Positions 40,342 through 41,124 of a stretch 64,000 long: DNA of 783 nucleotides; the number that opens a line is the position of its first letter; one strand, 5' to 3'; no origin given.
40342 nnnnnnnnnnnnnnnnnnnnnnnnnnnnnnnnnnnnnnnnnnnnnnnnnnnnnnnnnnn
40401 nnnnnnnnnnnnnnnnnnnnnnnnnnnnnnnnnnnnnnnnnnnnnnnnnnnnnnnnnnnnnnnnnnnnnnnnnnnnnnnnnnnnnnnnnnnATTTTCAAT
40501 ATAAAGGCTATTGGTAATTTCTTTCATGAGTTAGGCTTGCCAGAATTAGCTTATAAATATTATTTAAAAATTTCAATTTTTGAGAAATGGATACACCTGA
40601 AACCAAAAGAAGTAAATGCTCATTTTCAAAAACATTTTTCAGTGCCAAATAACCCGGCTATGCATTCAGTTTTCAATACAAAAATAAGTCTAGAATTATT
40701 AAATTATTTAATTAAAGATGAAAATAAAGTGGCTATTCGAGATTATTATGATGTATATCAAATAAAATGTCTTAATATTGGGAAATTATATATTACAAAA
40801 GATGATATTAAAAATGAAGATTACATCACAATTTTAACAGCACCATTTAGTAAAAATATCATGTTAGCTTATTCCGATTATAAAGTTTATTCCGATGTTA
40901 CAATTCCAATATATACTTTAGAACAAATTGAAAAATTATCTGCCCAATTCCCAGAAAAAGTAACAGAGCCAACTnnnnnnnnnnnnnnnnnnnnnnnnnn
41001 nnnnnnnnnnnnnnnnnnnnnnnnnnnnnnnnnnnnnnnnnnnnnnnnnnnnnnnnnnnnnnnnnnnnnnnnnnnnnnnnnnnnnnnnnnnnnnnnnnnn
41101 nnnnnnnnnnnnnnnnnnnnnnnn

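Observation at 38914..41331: TPR protein with an internal duplication and a C-terminal sigma4-like HTH, immediately downstream of the multi-sigma4 sigma factor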

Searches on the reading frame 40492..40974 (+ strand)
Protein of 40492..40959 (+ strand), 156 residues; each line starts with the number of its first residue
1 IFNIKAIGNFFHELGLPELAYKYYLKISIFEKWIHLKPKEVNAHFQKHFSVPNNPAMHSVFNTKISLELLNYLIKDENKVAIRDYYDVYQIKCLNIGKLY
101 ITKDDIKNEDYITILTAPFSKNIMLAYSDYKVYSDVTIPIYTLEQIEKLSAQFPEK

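Call 9: search_protein_families(library=pfam, proteins=[window:40492-40959:+], max_evalue=10)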
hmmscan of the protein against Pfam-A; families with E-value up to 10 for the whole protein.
seq(156 aa): 0 families

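Call 29: find_related_loci(query=A3, collection=genome_contigs, flank=10000)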
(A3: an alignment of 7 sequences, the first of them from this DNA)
Query A3 (160 aa) in genome_contigs; peptide patterns used: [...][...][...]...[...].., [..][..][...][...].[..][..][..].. (x = any residue, [..] = any of these).
50 stretches matched a pattern; 4 encode a relative of the query (tblastn E <= 1e-3); 4 distinct loci.
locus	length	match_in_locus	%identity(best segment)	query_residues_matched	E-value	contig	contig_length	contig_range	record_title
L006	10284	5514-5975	85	1-154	4e-86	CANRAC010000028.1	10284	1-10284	MAG: uncultured Bacilli bacterium isolate Lapin-016__bin74 genome assembly, contig: Lapin-016__NODE_5920_length_10284_co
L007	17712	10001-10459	85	2-154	3e-84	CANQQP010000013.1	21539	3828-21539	MAG: uncultured Bacilli bacterium isolate Lapin-008__bin8 genome assembly, contig: Lapin-008__NODE_2766_length_21539_cov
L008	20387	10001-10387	53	2-130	4e-38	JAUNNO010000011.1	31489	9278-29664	MAG: bacterium isolate S32M_St_metabat_59 NODE_955_length_31489_cov_12.369091, whole genome shotgun sequence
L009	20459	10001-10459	45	1-155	1e-36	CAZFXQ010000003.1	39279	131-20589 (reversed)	MAG TPA_asm: uncultured Muribaculaceae bacterium isolate SRP278969_co2_703 genome assembly, contig: NODE_671_length_3927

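Call 34: predict_structure(alignment_id=A3)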
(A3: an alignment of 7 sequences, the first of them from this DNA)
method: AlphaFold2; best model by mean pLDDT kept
length: 160 residues; sequences in the alignment: 7
mean_pLDDT: 63.8   pTM: 0.60
mean pLDDT of the five models: 63.8, 57.1, 49.2, 47.5, 42.2
residues with pLDDT >= 90: 10; 70-90: 59; 50-70: 37; < 50: 54
segments of 3 or more residues with pLDDT < 50: 48-62, 94-108, 129-141, 151-160
pLDDT, mean of each block of 10 residues (from residue 1): 85 90 88 79 59 37 60 76 80 47 47 78 62 44 52 38
secondary structure, 60 per line:
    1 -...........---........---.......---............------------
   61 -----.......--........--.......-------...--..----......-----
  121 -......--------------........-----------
elements in order: H2-12 H16-23 H27-33 H37-48 H66-72 E78-82 E85-91 E99-101 E110-115 E122-127 H142-149

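Call 35: search_protein_representatives(alignment_id=A3)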
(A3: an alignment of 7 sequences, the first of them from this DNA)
Query: 7 sequences, 160 profile positions. Proteins with E-value up to 0.001 (for the whole library): 48; up to 1e-10: 18; up to 1e-30: 15. The best 48 are listed.
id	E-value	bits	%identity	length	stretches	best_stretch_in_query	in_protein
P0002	5.1e-155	526.7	-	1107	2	1-159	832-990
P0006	5.7e-62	224.3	-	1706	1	1-158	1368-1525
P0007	5.0e-51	188.7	-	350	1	1-154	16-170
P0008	5.5e-50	185.4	-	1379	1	1-152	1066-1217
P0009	1.1e-45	171.4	-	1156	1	2-155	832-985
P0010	4.0e-45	169.5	-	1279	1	1-154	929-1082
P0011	6.7e-45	168.8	-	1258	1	1-150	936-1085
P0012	2.8e-43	163.5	-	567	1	1-156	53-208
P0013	4.2e-42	159.7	-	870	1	1-145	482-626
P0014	2.2e-41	157.4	-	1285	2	1-159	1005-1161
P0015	5.1e-40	152.9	-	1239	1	1-137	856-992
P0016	5.6e-38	146.3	-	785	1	6-158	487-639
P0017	7.3e-36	139.4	-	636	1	2-149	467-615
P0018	2.3e-31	124.8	-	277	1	33-153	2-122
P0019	7.8e-31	123.1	-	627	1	2-151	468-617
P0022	3.3e-11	59.3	-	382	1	35-156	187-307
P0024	1.7e-09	53.7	-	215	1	3-135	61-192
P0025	9.2e-09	51.4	-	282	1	22-151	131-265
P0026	3.3e-08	49.6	-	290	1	37-138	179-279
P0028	2.6e-07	46.7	-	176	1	36-139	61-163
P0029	1.3e-06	44.4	-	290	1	40-133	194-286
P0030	2.2e-06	43.6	-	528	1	17-150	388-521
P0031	7.2e-06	41.9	-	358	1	36-134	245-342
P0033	1.0e-05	41.4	-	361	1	37-139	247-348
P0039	5.6e-05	39.0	-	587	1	4-144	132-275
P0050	4.6e-04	36.1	-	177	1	33-141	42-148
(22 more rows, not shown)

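Call 36: search_protein_families(library=pfam, proteins=[P0022, P0024, P0025, P0026, P0028, P0029, P0030, P0031, P0033, P0039], max_evalue=0.01)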
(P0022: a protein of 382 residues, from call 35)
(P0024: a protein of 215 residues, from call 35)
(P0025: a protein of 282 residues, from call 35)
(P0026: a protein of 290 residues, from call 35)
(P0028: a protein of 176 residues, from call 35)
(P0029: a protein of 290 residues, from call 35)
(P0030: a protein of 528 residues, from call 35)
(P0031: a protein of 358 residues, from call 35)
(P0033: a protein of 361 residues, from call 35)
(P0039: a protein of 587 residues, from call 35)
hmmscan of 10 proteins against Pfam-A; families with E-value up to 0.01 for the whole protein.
P0022 (382 aa): 17 families
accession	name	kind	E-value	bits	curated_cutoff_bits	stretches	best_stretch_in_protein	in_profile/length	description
PF13181.12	TPR_8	-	5.4e-19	67.1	25.7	2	51-83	2-34/34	Tetratricopeptide repeat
PF14559.12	TPR_19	-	2.5e-18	66.6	25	3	28-83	2-58/68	Tetratricopeptide repeat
PF07719.23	TPR_2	-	4.8e-18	64.2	27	2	52-83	3-34/34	Tetratricopeptide repeat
PF00515.34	TPR_1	-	2.2e-16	59.3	27.8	2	55-83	6-34/34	Tetratricopeptide repeat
PF13428.12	TPR_14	-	2.9e-11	43.3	23.5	1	52-92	3-43/44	Tetratricopeptide repeat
PF13176.12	TPR_7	-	2.2e-09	37.1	27.9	0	56-83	5-32/36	Tetratricopeptide repeat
PF13424.12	TPR_12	-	2.8e-09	37.5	30.1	2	28-79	14-74/77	Tetratricopeptide repeat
PF13432.12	TPR_16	-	3e-09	37.6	32.7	1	56-116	3-63/65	Tetratricopeptide repeat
PF13431.12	TPR_17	-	1.3e-08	34.9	24.4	0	140-171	1-32/34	Tetratricopeptide repeat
PF13174.12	TPR_6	-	1.7e-08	35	26.3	1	52-82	2-32/33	Tetratricopeptide repeat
PF13374.12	TPR_10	-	5.9e-07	29.8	27.5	0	124-147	8-31/42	Tetratricopeptide repeat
PF23914.1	TPR_CcmH_CycH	-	1e-06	29.1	42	1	55-147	55-150/158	Cytochrome c-type biogenesis protein H TPR domain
PF12895.13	ANAPC3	-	9e-06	26.3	27.2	1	15-75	21-81/82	Anaphase-promoting complex, cyclosome, subunit 3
PF13414.12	TPR_11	-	1.3e-05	25.2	26.8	0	125-166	1-42/42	TPR repeat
PF13371.12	TPR_9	-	2.2e-05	24.8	35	0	58-115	3-60/73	Tetratricopeptide repeat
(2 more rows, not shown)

P0024 (215 aa): 17 families
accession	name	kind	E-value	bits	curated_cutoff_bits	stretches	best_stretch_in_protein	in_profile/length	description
PF14559.12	TPR_19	-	3.4e-10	40.6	25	1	2-51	4-53/68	Tetratricopeptide repeat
PF13424.12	TPR_12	-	1.2e-09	38.7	30.1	1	2-52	16-74/77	Tetratricopeptide repeat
PF00515.34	TPR_1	-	1.6e-07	31.3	27.8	1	25-51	3-29/34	Tetratricopeptide repeat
PF13181.12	TPR_8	-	1.7e-07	31.3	25.7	1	24-52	2-30/34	Tetratricopeptide repeat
PF07719.23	TPR_2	-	5.2e-07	29.7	27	1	25-51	3-29/34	Tetratricopeptide repeat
PF13432.12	TPR_16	-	1.8e-06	28.7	32.7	1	2-52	10-60/65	Tetratricopeptide repeat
PF13176.12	TPR_7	-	3.1e-06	27.3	27.9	0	27-48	3-24/36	Tetratricopeptide repeat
PF24575.1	TPR_Slam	-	3.4e-05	24.7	35.2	1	2-46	60-104/104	Surface lipoprotein assembly modifier, N-terminal TPR repeats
PF13371.12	TPR_9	-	5.6e-05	23.5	35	1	4-55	10-61/73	Tetratricopeptide repeat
PF13428.12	TPR_14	-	6.7e-05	23.6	23.5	0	23-54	1-32/44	Tetratricopeptide repeat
PF13374.12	TPR_10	-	7.4e-05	23.1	27.5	0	29-48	8-27/42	Tetratricopeptide repeat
PF12895.13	ANAPC3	-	0.00049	20.8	27.2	1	2-48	36-81/82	Anaphase-promoting complex, cyclosome, subunit 3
PF13414.12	TPR_11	-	0.0008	19.5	26.8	1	2-36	7-41/42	TPR repeat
PF14561.12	TPR_20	-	0.00096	19.9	25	1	10-55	9-54/90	Tetratricopeptide repeat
PF25063.1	ARM_TT21_C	-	0.002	18.4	35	1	2-68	108-174/209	Tetratricopeptide repeat protein 21 C-terminal ARM domain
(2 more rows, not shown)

P0025 (282 aa): 1 family
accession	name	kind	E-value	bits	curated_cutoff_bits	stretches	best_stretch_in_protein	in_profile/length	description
PF12895.13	ANAPC3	-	0.009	16.7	27.2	0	20-101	5-81/82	Anaphase-promoting complex, cyclosome, subunit 3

P0026 (290 aa): 23 families
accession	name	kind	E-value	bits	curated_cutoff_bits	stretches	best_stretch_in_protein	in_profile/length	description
PF13181.12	TPR_8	-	4.9e-21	73.5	25.7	3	40-70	3-33/34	Tetratricopeptide repeat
PF07719.23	TPR_2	-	5.6e-19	67.1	27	2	39-71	2-34/34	Tetratricopeptide repeat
PF14559.12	TPR_19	-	8.4e-19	68.1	25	2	50-105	3-58/68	Tetratricopeptide repeat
PF13424.12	TPR_12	-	1.1e-16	61.2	30.1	1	106-138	44-76/77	Tetratricopeptide repeat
PF13431.12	TPR_17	-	2.4e-16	59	24.4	1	60-93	1-34/34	Tetratricopeptide repeat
PF00515.34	TPR_1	-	1.6e-15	56.6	27.8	3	40-71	3-34/34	Tetratricopeptide repeat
PF13176.12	TPR_7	-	2.1e-15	55.8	27.9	0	111-140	3-32/36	Tetratricopeptide repeat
PF13174.12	TPR_6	-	5.6e-15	55.3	26.3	1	39-70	1-32/33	Tetratricopeptide repeat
PF13432.12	TPR_16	-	2e-12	47.7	32.7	2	9-63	2-56/65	Tetratricopeptide repeat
PF13428.12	TPR_14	-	2.9e-12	46.4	23.5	1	107-151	1-44/44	Tetratricopeptide repeat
PF13374.12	TPR_10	-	9.9e-11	41.7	27.5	0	110-132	5-27/42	Tetratricopeptide repeat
PF16068.10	DUF4810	-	2.7e-08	34.7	34.7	0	107-132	45-70/85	Domain of unknown function (DUF4810)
PF24575.1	TPR_Slam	-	1.1e-07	32.6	35.2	0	40-95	49-104/104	Surface lipoprotein assembly modifier, N-terminal TPR repeats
PF13414.12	TPR_11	-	7.1e-07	29.3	26.8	1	45-86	1-42/42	TPR repeat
PF13371.12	TPR_9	-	1.1e-05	25.8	35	0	57-104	14-61/73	Tetratricopeptide repeat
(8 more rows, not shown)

P0028 (176 aa): 7 families
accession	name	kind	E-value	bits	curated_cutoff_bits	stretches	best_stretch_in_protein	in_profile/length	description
PF14559.12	TPR_19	-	7.5e-06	26.6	25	1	1-54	2-54/68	Tetratricopeptide repeat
PF07719.23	TPR_2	-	0.00018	21.8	27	0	1-22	12-33/34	Tetratricopeptide repeat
PF00515.34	TPR_1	-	0.00082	19.5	27.8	0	1-22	12-33/34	Tetratricopeptide repeat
PF13181.12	TPR_8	-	0.0011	19.3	25.7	0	1-22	12-33/34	Tetratricopeptide repeat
PF13428.12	TPR_14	-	0.0016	19.4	23.5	0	25-54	1-30/44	Tetratricopeptide repeat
PF13414.12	TPR_11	-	0.0044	17.1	26.8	1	1-39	5-42/42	TPR repeat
PF13424.12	TPR_12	-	0.0087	16.7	30.1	0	2-55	15-75/77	Tetratricopeptide repeat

P0029 (290 aa): 23 families
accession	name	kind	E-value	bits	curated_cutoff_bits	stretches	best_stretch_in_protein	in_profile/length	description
PF14559.12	TPR_19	-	3.8e-17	62.8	25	3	87-144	2-59/68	Tetratricopeptide repeat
PF07719.23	TPR_2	-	5.8e-15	54.5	27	1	80-108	5-33/34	Tetratricopeptide repeat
PF13176.12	TPR_7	-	6.4e-15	54.3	27.9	1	80-109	3-32/36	Tetratricopeptide repeat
PF13424.12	TPR_12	-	6.8e-15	55.5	30.1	2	45-106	6-75/77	Tetratricopeptide repeat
PF13374.12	TPR_10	-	1.4e-12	47.6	27.5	1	82-105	8-31/42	Tetratricopeptide repeat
PF00515.34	TPR_1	-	4.5e-12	45.7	27.8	1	81-108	6-33/34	Tetratricopeptide repeat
PF13428.12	TPR_14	-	6.4e-11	42.2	23.5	1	80-118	5-43/44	Tetratricopeptide repeat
PF12895.13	ANAPC3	-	2.3e-10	41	27.2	2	20-101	2-81/82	Anaphase-promoting complex, cyclosome, subunit 3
PF13432.12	TPR_16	-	1.5e-09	38.5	32.7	1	48-109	3-64/65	Tetratricopeptide repeat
PF13181.12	TPR_8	-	9.9e-09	35.1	25.7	1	80-108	5-33/34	Tetratricopeptide repeat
PF13174.12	TPR_6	-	2.9e-08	34.3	26.3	0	80-102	4-26/33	Tetratricopeptide repeat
PF13431.12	TPR_17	-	1.4e-07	31.7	24.4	0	65-96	2-33/34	Tetratricopeptide repeat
PF04733.20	Coatomer_E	-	2.3e-06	27.7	21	0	88-148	213-271/290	Coatomer epsilon subunit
PF17874.7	TPR_MalT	-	1.7e-05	24.7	45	1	44-142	163-272/336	MalT-like TPR region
PF25068.1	ARM_TT21_4th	-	2.4e-05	25.1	30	1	81-178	4-97/153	Tetratricopeptide repeat protein 21 forth ARM domain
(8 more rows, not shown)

P0030 (528 aa): 14 families
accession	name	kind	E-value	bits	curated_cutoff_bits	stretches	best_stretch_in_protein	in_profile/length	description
PF07719.23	TPR_2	-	2e-16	59.1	27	1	340-369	2-31/34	Tetratricopeptide repeat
PF00515.34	TPR_1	-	9.3e-16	57.3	27.8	1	340-368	2-30/34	Tetratricopeptide repeat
PF13424.12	TPR_12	-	8.8e-13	48.7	30.1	0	238-294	7-70/77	Tetratricopeptide repeat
PF13181.12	TPR_8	-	1.6e-11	43.8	25.7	0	340-369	2-31/34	Tetratricopeptide repeat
PF13174.12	TPR_6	-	2.4e-11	43.9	26.3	0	203-226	4-27/33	Tetratricopeptide repeat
PF13374.12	TPR_10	-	1.9e-07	31.3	27.5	0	64-89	5-30/42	Tetratricopeptide repeat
PF13176.12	TPR_7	-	1.9e-06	27.9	27.9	0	341-368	1-28/36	Tetratricopeptide repeat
PF14559.12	TPR_19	-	3.5e-06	27.7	25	0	111-163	6-57/68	Tetratricopeptide repeat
PF13432.12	TPR_16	-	5.4e-05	24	32.7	0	111-149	12-49/65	Tetratricopeptide repeat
PF13431.12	TPR_17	-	0.00022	21.7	24.4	0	203-219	17-33/34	Tetratricopeptide repeat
PF13428.12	TPR_14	-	0.00023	22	23.5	0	271-295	3-27/44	Tetratricopeptide repeat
PF24575.1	TPR_Slam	-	0.00045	21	35.2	0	186-246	35-93/104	Surface lipoprotein assembly modifier, N-terminal TPR repeats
PF12895.13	ANAPC3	-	0.00063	20.4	27.2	1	211-294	1-81/82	Anaphase-promoting complex, cyclosome, subunit 3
PF23300.3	HEAT_Nup120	-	0.0074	16.6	29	0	302-332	24-54/170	Nucleoporin Nup120, HEAT repeats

P0031 (358 aa): 18 families
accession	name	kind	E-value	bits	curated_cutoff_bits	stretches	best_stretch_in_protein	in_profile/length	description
PF14559.12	TPR_19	-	1.7e-14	54.4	25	1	84-140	4-60/68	Tetratricopeptide repeat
PF07719.23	TPR_2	-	2.4e-12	46.4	27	0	111-138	7-34/34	Tetratricopeptide repeat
PF13428.12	TPR_14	-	2.2e-10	40.6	23.5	0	106-146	2-42/44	Tetratricopeptide repeat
PF13181.12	TPR_8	-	5.9e-10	39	25.7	1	37-68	1-32/34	Tetratricopeptide repeat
PF00515.34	TPR_1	-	5e-08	32.9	27.8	0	118-138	14-34/34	Tetratricopeptide repeat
PF12895.13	ANAPC3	-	6.7e-08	33.1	27.2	0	13-56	29-75/82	Anaphase-promoting complex, cyclosome, subunit 3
PF13424.12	TPR_12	-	7.9e-07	29.6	30.1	0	33-69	41-77/77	Tetratricopeptide repeat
PF23914.1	TPR_CcmH_CycH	-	3.5e-06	27.4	42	1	118-200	63-145/158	Cytochrome c-type biogenesis protein H TPR domain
PF13431.12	TPR_17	-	9.8e-06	25.9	24.4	0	94-126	2-34/34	Tetratricopeptide repeat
PF13176.12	TPR_7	-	3.2e-05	24.1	27.9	0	10-35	2-29/36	Tetratricopeptide repeat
PF13374.12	TPR_10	-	0.00014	22.2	27.5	0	13-30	8-25/42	Tetratricopeptide repeat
PF14561.12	TPR_20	-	0.0002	22.1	25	0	96-144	13-61/90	Tetratricopeptide repeat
PF13429.12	TPR_15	-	0.00033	20.6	26.2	0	78-145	153-219/280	Tetratricopeptide repeat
PF25068.1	ARM_TT21_4th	-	0.0012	19.6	30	0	181-256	37-113/153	Tetratricopeptide repeat protein 21 forth ARM domain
PF13432.12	TPR_16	-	0.0027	18.6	32.7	0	18-67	8-61/65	Tetratricopeptide repeat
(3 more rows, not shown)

P0033 (361 aa): 29 families (the best 25 are shown)
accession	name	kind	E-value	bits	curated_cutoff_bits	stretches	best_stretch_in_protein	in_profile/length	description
PF14559.12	TPR_19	-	1.1e-23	83.7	25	4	119-169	5-55/68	Tetratricopeptide repeat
PF13428.12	TPR_14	-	7.3e-19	66.8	23.5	1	109-148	5-44/44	Tetratricopeptide repeat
PF07719.23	TPR_2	-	2.6e-18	65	27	1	111-137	7-33/34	Tetratricopeptide repeat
PF13374.12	TPR_10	-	9.3e-17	60.9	27.5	0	145-164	8-27/42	Tetratricopeptide repeat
PF13181.12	TPR_8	-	3.3e-16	58.4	25.7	2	110-137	6-33/34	Tetratricopeptide repeat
PF13424.12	TPR_12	-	3.8e-16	59.5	30.1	1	41-95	9-69/77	Tetratricopeptide repeat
PF13432.12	TPR_16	-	1.3e-14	54.7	32.7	2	111-159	3-51/65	Tetratricopeptide repeat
PF00515.34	TPR_1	-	3e-14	52.6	27.8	1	111-137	7-33/34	Tetratricopeptide repeat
PF13176.12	TPR_7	-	7.5e-13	47.9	27.9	0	145-167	5-27/36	Tetratricopeptide repeat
PF24575.1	TPR_Slam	-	9.9e-12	45.6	35.2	1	117-160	59-102/104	Surface lipoprotein assembly modifier, N-terminal TPR repeats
PF13174.12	TPR_6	-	2.3e-10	40.9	26.3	0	111-133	6-28/33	Tetratricopeptide repeat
PF12895.13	ANAPC3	-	1.1e-09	38.8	27.2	1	93-164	8-81/82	Anaphase-promoting complex, cyclosome, subunit 3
PF12569.14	NatA_aux_su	-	8e-09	35.4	33.3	2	79-166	200-287/515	N-terminal acetyltransferase A, auxiliary subunit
PF23914.1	TPR_CcmH_CycH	-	4.8e-08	33.4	42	1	110-170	55-118/158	Cytochrome c-type biogenesis protein H TPR domain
PF09976.15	TPR_21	-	6.3e-08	33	25.5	1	26-136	65-177/193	Tetratricopeptide repeat-like domain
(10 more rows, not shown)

P0039 (587 aa): 17 families
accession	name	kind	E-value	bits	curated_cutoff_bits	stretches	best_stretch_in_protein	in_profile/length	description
PF14559.12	TPR_19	-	1e-10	42.2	25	2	35-82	2-49/68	Tetratricopeptide repeat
PF07719.23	TPR_2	-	4.7e-09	36.1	27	1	96-123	6-33/34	Tetratricopeptide repeat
PF01966.28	HD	-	1.2e-08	35.7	22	1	348-428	11-90/116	HD domain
PF13181.12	TPR_8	-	2.3e-08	34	25.7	1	95-122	5-32/34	Tetratricopeptide repeat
PF13176.12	TPR_7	-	2.7e-08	33.7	27.9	1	95-123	3-33/36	Tetratricopeptide repeat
PF00515.34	TPR_1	-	4.4e-08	33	27.8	1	95-123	5-33/34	Tetratricopeptide repeat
PF13428.12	TPR_14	-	2.3e-07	31.3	23.5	0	91-122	1-32/44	Tetratricopeptide repeat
PF13424.12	TPR_12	-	8.5e-07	29.5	30.1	0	92-119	46-73/77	Tetratricopeptide repeat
PF13414.12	TPR_11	-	1.2e-06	28.5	26.8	0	35-71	5-41/42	TPR repeat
PF13431.12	TPR_17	-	7.2e-05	23.2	24.4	0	46-78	1-33/34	Tetratricopeptide repeat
PF13174.12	TPR_6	-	8.3e-05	23.4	26.3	0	93-120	2-29/33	Tetratricopeptide repeat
PF13432.12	TPR_16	-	0.00014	22.7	32.7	0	35-83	8-56/65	Tetratricopeptide repeat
PF12895.13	ANAPC3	-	0.00019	22.1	27.2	0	94-122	26-53/82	Anaphase-promoting complex, cyclosome, subunit 3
PF13374.12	TPR_10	-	0.0003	21.1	27.5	0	96-119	7-30/42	Tetratricopeptide repeat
PF04733.20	Coatomer_E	-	0.0014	18.5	21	1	33-89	210-266/290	Coatomer epsilon subunit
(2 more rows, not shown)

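Call 55: search_protein_families(library=padloc, proteins=[P0026], max_evalue=0.01)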
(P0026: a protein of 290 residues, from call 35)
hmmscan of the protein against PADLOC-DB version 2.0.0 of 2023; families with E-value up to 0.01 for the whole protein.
P0026 (290 aa): 3 families
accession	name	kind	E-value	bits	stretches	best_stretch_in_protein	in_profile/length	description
PDLC04781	PDC-M71B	-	1.8e-06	25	1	55-100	133-178/515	-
PDLC01101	PrimPol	-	1.3e-05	22.1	2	14-169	9-161/490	adaptation polymerase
PDLC04480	PDC-M16B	-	0.0087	12.8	0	8-134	191-320/472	-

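Call 62: list_cluster_members(proteins=[P0002, P0006, P0008, P0014, P0022, P0026, P0025, P0039, P0030, P0050])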
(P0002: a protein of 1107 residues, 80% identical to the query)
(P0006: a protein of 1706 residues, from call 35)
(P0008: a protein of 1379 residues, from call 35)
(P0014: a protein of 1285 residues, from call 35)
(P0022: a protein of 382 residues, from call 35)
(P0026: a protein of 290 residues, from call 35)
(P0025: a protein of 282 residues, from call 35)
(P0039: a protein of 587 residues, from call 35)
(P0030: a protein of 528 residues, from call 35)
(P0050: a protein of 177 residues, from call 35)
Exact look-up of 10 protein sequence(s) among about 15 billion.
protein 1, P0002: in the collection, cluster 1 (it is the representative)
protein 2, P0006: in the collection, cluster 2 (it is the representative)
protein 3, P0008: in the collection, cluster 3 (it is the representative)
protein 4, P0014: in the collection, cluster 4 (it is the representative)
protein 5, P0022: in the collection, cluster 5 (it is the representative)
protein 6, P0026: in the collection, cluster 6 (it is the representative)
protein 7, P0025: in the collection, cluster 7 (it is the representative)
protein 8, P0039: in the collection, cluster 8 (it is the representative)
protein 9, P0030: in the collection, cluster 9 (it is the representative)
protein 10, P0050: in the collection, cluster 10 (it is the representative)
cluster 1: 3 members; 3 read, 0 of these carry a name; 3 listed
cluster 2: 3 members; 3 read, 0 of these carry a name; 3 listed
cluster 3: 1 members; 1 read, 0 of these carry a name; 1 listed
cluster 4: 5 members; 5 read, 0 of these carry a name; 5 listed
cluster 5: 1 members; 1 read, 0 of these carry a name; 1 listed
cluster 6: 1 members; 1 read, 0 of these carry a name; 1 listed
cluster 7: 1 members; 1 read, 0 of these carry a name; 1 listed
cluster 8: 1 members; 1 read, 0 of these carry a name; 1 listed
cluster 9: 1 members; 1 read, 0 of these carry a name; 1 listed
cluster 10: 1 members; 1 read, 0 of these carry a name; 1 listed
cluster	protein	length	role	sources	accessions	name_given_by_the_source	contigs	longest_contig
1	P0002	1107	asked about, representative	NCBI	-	-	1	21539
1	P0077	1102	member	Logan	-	-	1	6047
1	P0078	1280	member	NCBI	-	-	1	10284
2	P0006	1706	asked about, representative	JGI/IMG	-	-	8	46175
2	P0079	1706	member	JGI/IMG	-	-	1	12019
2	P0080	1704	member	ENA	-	-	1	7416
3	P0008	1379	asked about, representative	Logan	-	-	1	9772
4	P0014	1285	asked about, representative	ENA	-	-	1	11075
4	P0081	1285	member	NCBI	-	-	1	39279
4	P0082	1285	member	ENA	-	-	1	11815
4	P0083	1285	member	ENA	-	-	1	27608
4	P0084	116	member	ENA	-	-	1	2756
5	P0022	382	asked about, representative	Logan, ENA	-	-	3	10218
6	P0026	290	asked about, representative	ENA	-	-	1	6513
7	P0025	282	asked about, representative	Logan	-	-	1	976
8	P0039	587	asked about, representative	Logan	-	-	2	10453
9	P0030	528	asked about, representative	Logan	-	-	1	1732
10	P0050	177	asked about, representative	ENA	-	-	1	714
